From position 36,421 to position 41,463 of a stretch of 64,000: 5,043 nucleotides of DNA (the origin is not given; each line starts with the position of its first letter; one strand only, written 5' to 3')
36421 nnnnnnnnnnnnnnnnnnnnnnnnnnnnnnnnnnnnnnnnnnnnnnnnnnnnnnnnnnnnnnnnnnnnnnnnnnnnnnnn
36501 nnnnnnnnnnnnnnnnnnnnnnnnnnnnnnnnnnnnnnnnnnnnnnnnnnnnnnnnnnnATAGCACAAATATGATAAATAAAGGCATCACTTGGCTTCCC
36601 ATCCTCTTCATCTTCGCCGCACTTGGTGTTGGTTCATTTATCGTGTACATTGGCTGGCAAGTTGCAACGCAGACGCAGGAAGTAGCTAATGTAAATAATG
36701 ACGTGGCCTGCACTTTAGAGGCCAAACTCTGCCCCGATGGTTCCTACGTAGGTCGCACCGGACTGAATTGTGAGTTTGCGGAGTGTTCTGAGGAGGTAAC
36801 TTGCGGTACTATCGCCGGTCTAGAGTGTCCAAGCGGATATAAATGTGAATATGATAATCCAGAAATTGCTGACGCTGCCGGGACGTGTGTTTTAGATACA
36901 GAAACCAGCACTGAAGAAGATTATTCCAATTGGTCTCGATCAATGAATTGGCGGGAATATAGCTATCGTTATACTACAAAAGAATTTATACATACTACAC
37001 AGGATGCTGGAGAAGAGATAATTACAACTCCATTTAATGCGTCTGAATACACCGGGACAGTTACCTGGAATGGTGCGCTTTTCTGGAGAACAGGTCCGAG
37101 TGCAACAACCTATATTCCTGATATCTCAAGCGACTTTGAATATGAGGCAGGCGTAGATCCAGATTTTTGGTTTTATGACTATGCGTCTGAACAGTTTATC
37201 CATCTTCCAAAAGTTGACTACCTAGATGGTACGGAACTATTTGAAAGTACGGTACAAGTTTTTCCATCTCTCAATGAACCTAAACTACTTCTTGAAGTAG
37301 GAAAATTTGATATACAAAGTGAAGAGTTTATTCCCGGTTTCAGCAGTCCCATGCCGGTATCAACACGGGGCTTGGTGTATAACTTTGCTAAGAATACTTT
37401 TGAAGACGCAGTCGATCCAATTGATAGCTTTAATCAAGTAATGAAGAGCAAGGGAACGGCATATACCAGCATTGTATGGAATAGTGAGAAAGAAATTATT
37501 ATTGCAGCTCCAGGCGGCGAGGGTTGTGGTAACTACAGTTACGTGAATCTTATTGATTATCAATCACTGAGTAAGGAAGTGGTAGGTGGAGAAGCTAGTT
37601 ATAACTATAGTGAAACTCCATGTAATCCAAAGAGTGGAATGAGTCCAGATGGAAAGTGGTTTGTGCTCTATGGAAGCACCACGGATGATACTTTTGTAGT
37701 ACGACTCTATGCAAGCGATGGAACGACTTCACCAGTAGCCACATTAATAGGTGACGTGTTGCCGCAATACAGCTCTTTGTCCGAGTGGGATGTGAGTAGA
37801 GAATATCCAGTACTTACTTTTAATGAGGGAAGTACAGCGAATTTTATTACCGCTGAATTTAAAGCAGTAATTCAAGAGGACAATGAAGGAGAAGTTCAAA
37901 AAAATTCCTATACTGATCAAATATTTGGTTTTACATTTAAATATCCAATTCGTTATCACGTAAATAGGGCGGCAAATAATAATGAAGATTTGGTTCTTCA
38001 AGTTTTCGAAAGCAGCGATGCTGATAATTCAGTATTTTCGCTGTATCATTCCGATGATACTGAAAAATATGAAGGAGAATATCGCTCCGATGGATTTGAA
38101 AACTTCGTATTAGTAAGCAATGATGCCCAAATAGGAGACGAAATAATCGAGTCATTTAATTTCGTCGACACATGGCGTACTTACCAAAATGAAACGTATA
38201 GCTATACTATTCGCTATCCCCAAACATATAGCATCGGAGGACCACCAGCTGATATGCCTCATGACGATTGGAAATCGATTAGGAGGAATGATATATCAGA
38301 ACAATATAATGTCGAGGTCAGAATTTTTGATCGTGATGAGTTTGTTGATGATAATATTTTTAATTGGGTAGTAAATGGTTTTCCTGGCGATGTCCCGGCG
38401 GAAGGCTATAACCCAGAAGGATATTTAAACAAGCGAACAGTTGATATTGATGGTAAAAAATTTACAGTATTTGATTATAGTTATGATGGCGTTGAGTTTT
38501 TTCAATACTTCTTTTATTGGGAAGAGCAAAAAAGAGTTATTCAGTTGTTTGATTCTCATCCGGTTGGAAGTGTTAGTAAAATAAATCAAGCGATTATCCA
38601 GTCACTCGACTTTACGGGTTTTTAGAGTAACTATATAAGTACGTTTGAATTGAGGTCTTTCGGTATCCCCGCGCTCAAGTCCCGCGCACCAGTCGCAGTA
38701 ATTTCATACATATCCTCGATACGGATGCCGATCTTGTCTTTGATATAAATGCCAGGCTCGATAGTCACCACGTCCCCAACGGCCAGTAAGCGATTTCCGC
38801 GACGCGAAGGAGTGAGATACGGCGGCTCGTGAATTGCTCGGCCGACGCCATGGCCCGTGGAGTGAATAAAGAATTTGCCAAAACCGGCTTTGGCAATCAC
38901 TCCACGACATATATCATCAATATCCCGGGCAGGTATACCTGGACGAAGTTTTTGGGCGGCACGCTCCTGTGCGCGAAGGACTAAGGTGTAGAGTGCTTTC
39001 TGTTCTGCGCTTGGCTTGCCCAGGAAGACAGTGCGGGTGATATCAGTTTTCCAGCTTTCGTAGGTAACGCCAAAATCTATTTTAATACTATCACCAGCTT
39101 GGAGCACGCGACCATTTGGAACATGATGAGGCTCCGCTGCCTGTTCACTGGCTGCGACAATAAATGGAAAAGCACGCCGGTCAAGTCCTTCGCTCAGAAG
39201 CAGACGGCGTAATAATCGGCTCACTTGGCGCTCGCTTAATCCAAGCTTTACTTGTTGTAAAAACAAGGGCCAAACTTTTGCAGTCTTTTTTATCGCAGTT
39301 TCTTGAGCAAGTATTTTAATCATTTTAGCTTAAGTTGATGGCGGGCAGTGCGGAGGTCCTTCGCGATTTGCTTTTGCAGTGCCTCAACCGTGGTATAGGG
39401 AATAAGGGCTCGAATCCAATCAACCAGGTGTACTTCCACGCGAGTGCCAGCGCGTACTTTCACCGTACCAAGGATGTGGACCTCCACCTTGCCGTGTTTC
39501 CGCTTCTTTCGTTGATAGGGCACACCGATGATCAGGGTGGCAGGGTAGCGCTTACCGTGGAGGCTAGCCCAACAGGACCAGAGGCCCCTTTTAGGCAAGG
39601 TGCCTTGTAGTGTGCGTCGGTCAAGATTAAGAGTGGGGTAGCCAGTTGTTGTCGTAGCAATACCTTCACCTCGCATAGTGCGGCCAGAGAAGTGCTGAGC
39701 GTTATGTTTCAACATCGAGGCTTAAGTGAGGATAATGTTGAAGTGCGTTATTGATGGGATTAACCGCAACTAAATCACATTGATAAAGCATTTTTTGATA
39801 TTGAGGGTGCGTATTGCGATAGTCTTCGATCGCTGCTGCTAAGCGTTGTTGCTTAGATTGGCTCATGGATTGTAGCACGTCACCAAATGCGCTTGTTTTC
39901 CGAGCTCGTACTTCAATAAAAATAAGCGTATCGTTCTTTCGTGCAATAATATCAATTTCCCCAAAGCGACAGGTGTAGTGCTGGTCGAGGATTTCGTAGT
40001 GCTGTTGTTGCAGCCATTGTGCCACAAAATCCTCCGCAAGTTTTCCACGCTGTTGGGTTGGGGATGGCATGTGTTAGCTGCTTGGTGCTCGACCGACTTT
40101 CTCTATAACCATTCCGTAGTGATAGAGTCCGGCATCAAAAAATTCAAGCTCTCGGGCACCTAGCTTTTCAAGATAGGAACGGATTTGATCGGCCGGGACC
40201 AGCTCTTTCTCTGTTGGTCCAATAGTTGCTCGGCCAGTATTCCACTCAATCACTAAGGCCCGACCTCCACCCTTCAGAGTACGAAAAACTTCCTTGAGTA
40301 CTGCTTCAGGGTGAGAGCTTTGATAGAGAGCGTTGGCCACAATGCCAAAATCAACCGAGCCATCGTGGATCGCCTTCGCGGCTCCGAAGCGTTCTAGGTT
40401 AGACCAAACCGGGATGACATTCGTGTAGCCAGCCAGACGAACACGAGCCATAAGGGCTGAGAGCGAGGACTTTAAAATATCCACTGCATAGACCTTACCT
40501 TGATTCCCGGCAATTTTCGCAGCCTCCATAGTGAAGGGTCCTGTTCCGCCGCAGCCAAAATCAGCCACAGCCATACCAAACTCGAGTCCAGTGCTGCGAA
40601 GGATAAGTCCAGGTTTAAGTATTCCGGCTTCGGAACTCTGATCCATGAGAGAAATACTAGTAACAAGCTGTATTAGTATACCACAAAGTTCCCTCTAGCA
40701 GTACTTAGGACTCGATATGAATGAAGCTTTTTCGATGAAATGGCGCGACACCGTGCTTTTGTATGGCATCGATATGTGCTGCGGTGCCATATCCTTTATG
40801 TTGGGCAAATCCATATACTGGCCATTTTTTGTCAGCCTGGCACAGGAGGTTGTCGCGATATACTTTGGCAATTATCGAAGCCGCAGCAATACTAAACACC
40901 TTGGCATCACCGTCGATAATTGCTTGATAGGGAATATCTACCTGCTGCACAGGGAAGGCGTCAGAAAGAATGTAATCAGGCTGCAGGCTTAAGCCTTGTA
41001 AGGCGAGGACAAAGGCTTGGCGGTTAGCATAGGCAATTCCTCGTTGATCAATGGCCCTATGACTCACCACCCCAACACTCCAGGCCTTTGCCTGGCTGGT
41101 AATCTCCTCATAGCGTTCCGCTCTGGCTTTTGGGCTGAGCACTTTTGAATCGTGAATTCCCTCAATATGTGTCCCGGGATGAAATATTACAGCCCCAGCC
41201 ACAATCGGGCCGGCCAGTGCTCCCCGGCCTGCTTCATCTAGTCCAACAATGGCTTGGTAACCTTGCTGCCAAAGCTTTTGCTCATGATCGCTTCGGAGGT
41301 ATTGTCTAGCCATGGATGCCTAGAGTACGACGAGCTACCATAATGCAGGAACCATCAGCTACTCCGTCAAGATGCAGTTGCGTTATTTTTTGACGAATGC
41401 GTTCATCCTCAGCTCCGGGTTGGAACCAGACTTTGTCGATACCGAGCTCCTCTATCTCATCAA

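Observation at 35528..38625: Tandem paralogous secreted proteins sharing a cysteine-rich module after a pilin-like N-terminus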

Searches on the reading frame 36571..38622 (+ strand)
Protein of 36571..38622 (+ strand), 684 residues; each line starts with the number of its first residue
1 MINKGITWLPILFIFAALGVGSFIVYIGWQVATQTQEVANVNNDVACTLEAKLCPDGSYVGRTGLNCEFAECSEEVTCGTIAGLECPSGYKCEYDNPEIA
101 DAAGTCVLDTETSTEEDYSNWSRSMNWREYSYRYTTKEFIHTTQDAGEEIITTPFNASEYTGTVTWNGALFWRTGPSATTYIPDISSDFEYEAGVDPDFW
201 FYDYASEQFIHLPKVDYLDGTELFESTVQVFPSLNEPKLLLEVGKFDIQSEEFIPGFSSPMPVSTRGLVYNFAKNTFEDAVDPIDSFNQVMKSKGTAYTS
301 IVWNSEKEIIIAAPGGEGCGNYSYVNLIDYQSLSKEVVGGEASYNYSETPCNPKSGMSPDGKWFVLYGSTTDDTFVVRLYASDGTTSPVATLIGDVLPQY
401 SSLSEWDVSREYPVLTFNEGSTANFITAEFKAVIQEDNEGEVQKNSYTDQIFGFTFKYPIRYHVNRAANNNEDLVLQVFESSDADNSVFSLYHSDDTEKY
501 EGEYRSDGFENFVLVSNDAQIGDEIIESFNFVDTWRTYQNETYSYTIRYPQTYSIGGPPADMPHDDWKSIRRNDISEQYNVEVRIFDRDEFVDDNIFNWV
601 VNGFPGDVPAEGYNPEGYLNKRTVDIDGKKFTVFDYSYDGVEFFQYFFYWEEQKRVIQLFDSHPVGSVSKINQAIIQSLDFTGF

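Call 4: search_protein_families(library=pfam, proteins=[window:36571-38622:+], max_evalue=1)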
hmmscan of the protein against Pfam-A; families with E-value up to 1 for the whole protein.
window:36571-38622:+ (684 aa): 1 family
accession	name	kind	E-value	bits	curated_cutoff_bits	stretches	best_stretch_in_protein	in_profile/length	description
PF14625.12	Lustrin_cystein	-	0.15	12.9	27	1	54-94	2-35/46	Lustrin, cysteine-rich repeated domain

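Call 10: search_protein_families(library=ncbifam, proteins=[window:36571-38622:+], max_evalue=1)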
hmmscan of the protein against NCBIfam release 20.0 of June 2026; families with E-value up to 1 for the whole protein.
window:36571-38622:+ (684 aa): 0 families

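Call 24: find_homologous_proteins(query=window:36805-38622:+, max_evalue=0.001)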
Query window:36805-38622:+ (606 aa): 3 proteins with E <= 0.001 among 6561 candidates.
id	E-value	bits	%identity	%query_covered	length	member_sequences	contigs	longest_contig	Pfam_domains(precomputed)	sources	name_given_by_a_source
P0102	0.0e+0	1403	100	100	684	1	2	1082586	-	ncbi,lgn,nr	ncbi:MAG: hypothetical protein H6760_05255 [Candidatus Nomurabacteria bacterium]|nr:MAG: hypothetica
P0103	5.1e-66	242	38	52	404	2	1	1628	-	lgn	-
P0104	8.3e-49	185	34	57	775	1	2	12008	-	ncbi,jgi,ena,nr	ncbi:hypothetical protein KKF61_06345 [Patescibacteria group bacterium]|nr:hypothetical protein [Pat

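Call 66: predict_structure(alignment_id=A7)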
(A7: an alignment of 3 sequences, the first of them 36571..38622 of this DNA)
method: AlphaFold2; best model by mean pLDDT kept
length: 684 residues; sequences in the alignment: 3
mean_pLDDT: 48.9   pTM: 0.42
mean pLDDT of the five models: 48.9, 48.3, 41.6, 41.0, 39.3
residues with pLDDT >= 90: 1; 70-90: 94; 50-70: 206; < 50: 383
segments of 3 or more residues with pLDDT < 50: 1-3, 28-89, 95-106, 255-261, 290-299, 314-324, 337-353, 384-387, 427-430, 432-598, 600-647, 653-684
pLDDT, mean of each block of 10 residues (from residue 1): 52 72 59 32 32 40 32 37 45 47 49 61 60 77 67 86 77 78 64 76 79 69 60 71 67 45 67 73 57 42 64 45 51 50 35 55 62 61 53 54 61 62 54 35 24 23 25 28 30 32 29 28 28 25 24 26 32 32 37 44 40 39 45 43 47 48 39 44 37
secondary structure, 60 per line:
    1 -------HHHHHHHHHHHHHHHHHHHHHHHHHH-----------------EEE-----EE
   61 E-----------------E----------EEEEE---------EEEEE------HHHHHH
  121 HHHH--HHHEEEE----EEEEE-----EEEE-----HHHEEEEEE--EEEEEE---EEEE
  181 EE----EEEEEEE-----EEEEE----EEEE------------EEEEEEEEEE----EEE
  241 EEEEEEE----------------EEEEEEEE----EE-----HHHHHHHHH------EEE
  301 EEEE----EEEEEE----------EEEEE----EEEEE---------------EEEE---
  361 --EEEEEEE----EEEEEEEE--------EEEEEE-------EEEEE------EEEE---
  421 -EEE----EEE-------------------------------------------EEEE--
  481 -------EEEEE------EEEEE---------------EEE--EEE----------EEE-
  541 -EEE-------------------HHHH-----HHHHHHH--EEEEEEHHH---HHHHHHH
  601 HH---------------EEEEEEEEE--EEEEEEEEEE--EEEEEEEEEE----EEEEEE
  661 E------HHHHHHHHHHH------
elements in order (helices of 4 or more, strands of 3 or more residues): H8-33 E51-53 E59-61 E90-94 E104-108 H115-124 E130-133 E138-142 E148-151 E160-165 E168-173 E177-182 E187-193 E199-203 E208-211 E224-233 E238-247 E264-271 H283-291 E298-304 E309-314 E325-329 E334-338 E354-357 E363-369 E374-381 E390-395 E403-407 E414-417 E422-424 E429-431 E475-478 E488-492 E499-503 E519-521 E524-526 E537-539 E542-544 H564-567 H573-579 E582-587 H594-602 E618-626 E629-638 E641-650 E655-661 H668-678

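Call 69: fold_search(model_id=the predicted structure, library=pdb)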
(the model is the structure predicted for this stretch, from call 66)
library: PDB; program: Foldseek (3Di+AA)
matches with E <= 10: 926; with E <= 0.001: 116
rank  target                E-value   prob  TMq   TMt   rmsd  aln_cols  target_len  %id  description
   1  8j07_d2               5.6e-06  0.96  0.14  0.11  26.1       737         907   10  96nm repeat of human respiratory doublet microtubule and associated axonemal complexes (released 2023-07-26)
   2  2z3w                  1.5e-05  1.00  0.17  0.18  18.7       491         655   10  Prolyl tripeptidyl aminopeptidase mutant E636A (released 2008-02-19)
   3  6uf0_A                1.7e-05  1.00  0.16  0.29  13.1       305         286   10  Crystal structure of N-(4-((4-methoxy-N-(2,2,2-trifluoroethyl)phenyl)sulfonamido)isoquinolin-1-yl)-N-((4-methoxyphenyl (released 2019-12-18)
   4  2ecf                  1.8e-05  1.00  0.18  0.18  18.9       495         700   10  Crystal Structure of Dipeptidyl Aminopeptidase IV from Stenotrophomonas maltophilia (released 2008-02-26)
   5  7k2n_B                2.1e-05  1.00  0.15  0.27  13.7       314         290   10  Kelch domain of human KEAP1 bound to Nrf2-based cyclic peptide, c[BAL-DEETGE] (released 2021-04-07)
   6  4l7d_C                2.2e-05  1.00  0.15  0.26  13.3       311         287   12  Structure of keap1 kelch domain with (1S,2R)-2-{[(1S)-5-methyl-1-[(1-oxo-1,3-dihydro-2H-isoindol-2-yl)methyl]-3,4-dihy (released 2014-02-19)
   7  9rsc_7                2.3e-05  1.00  0.15  0.23  14.8       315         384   12  Ternary complex of an improved charged molecular glue degrader ZZ2-SO2H, BRD4(BD1) neosubstrate, and the CTLH E3 ligas (released 2026-04-08)
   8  6lrz                  2.4e-05  1.00  0.16  0.29  13.2       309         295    9  Crystal structure of Keap1 in complex with dimethyl fumarate (DMF) (released 2020-08-05)
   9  7k2g_A                2.6e-05  1.00  0.16  0.29  13.7       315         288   10  Kelch domain of human KEAP1 bound to Nrf2 cyclic peptide, c[GDEEAGE] (released 2021-04-07)
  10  4l7d_B                3.1e-05  1.00  0.15  0.27  13.4       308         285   10  Structure of keap1 kelch domain with (1S,2R)-2-{[(1S)-5-methyl-1-[(1-oxo-1,3-dihydro-2H-isoindol-2-yl)methyl]-3,4-dihy (released 2014-02-19)
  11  7d4i_B1               3.1e-05  0.99  0.13  0.12  19.4       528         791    9  Cryo-EM structure of 90S small ribosomal precursors complex with the DEAH-box RNA helicase Dhr1 (State F) (released 2021-10-06)
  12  8xgk                  3.2e-05  1.00  0.15  0.28  13.9       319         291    9  Optimization Efforts for Identification of Novel Highly Potent Keap1-Nrf2 Protein-Protein Interaction Ihhibitors (released 2024-05-22)
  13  7f69_A                3.6e-05  1.00  0.18  0.32  13.5       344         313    8  Crystal structure of WIPI2b in complex with ATG16L1 (released 2022-07-27)
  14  7xm2                  3.7e-05  1.00  0.16  0.33  14.1       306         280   11  Crystal structure of Keap1 Kelch domain (residues 322-609) in complex with NXPZ-2 (released 2022-07-06)
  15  7c5e                  3.7e-05  1.00  0.16  0.28  13.2       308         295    9  Crystal structure of Keap1 in complex with fumarate (FUM) (released 2020-08-05)
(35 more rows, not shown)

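Call 76: search_protein_families(library=phrogs, proteins=[window:36571-38622:+], max_evalue=0.01)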
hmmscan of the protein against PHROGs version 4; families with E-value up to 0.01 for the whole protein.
window:36571-38622:+ (684 aa): 0 families

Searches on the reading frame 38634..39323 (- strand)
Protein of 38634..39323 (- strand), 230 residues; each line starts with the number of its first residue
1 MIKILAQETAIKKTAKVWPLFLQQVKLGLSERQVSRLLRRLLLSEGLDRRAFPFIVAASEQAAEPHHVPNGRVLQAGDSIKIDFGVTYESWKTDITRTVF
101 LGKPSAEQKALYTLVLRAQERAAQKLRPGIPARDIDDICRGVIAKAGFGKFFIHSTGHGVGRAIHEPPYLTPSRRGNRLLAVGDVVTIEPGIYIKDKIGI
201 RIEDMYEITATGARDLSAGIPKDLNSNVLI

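Call 51: search_protein_families(library=pfam, proteins=[window:38634-39323:-], max_evalue=0.001)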
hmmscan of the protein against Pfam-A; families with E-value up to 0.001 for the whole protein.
window:38634-39323:- (230 aa): 1 family
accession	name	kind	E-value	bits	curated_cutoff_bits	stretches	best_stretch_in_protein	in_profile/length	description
PF00557.29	Peptidase_M24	-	3.8e-61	206.9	23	1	10-210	6-208/208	Metallopeptidase family M24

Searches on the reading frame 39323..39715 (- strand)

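Call 51: search_protein_families(library=pfam, proteins=[window:39323-39715:-], max_evalue=0.001)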
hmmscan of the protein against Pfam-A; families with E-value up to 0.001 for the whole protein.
window:39323-39715:- (131 aa): 1 family
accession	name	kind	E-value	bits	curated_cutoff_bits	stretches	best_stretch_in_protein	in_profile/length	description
PF01687.23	Flavokinase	-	1.8e-20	73.9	19.6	1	8-127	6-123/124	Riboflavin kinase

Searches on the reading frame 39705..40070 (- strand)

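Call 51: search_protein_families(library=pfam, proteins=[window:39705-40070:-], max_evalue=0.001)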
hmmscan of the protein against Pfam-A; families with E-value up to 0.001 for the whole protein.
window:39705-40070:- (122 aa): 3 families
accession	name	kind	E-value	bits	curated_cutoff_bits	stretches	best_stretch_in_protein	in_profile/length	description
PF02021.23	UPF0102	-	5.6e-23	81.6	23.6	1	12-103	1-80/80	Uncharacterised protein family UPF0102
PF08378.17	NERD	-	2.4e-06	28.5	22.1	1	8-75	1-75/111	Nuclease-related domain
PF13635.12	DUF4143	-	0.00044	20.5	28.1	1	7-56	105-159/160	Domain of unknown function (DUF4143)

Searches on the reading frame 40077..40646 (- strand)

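Call 51: search_protein_families(library=pfam, proteins=[window:40077-40646:-], max_evalue=0.001)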
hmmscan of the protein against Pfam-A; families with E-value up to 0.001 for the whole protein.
window:40077-40646:- (190 aa): 5 families
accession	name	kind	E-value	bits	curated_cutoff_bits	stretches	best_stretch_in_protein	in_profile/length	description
PF01209.24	Ubie_methyltran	-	4.9e-12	46.1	20.1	1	24-136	48-155/233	ubiE/COQ5 methyltransferase family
PF13847.12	Methyltransf_31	-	5.6e-11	42.7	27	1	24-143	4-120/145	Methyltransferase domain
PF08241.18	Methyltransf_11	-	7e-09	36.6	21.2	1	29-131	2-94/95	Methyltransferase domain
PF13649.12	Methyltransf_25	-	1e-08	36.2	27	1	27-128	1-97/97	Methyltransferase domain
PF08242.18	Methyltransf_12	-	0.0005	21.2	30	1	29-129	2-97/98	Methyltransferase domain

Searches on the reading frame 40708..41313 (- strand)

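Call 51: search_protein_families(library=pfam, proteins=[window:40708-41313:-], max_evalue=0.001)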
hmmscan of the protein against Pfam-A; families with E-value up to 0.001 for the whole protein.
window:40708-41313:- (202 aa): 1 family
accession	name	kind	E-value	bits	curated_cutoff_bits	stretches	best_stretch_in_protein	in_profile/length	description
PF01351.25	RNase_HII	-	1e-33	117.3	25.8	1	23-198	1-197/199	Ribonuclease HII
